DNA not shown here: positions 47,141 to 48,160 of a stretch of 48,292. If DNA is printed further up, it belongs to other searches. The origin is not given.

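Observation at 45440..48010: Complete diversity-generating retroelement diversifying the C-terminus of a 239-aa protein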

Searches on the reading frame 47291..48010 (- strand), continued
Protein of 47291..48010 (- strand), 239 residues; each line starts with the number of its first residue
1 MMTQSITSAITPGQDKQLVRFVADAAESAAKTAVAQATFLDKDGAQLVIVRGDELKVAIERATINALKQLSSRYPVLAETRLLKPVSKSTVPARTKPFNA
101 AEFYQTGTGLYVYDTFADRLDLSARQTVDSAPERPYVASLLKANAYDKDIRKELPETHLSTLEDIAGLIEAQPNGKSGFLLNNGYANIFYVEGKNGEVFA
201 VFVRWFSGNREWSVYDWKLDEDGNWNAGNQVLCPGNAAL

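Call 96: find_encoding_contigs(protein=P0129, flank=2500, max_places=10)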
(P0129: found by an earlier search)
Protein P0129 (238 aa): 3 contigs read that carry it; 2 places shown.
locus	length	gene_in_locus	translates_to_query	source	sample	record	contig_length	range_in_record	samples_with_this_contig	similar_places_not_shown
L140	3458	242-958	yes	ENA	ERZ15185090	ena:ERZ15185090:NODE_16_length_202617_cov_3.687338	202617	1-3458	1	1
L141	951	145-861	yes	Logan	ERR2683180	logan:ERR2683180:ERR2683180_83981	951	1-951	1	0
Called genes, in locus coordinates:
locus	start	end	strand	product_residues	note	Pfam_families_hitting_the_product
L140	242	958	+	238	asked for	-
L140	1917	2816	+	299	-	PF00078:RVT_1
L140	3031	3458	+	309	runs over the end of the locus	PF02661:Fic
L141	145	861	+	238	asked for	-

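Call 97: find_encoding_contigs(protein=P0005, flank=2500, max_places=10)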
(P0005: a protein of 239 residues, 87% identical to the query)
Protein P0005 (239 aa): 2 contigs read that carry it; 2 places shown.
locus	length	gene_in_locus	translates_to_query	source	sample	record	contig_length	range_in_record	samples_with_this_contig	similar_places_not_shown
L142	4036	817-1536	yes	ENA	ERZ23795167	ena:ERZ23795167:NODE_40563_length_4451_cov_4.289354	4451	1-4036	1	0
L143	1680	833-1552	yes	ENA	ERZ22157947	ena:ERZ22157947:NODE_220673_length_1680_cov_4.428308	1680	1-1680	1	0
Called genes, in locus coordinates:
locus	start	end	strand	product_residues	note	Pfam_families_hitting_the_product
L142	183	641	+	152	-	PF02839:CBM_5_12 (weak)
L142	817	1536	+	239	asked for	-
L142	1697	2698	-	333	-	PF02775:TPP_enzyme_C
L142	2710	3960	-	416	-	PF01855:POR_N, PF17147:PFOR_II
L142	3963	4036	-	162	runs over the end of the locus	?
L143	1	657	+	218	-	?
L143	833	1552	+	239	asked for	-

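Call 98: find_encoding_contigs(protein=P0008, flank=2500, max_places=10)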
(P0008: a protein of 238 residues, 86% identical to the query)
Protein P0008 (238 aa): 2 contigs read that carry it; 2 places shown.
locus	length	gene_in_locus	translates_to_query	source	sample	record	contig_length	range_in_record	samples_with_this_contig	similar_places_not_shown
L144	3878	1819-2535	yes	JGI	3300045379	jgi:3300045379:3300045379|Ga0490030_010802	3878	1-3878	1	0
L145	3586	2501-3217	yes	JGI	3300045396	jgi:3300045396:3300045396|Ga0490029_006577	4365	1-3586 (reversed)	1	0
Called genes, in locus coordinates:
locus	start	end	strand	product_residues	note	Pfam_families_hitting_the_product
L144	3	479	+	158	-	?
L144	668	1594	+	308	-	-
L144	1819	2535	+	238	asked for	-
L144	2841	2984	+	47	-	-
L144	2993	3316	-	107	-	PF22296:bAvd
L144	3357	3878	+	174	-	?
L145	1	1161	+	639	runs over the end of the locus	PF17755:UvrA_DNA-bind, PF02463:SMC_N (faint), PF00005:ABC_tran (faint), PF13304:AAA_21 (faint)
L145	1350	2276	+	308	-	-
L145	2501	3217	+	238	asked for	-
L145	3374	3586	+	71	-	?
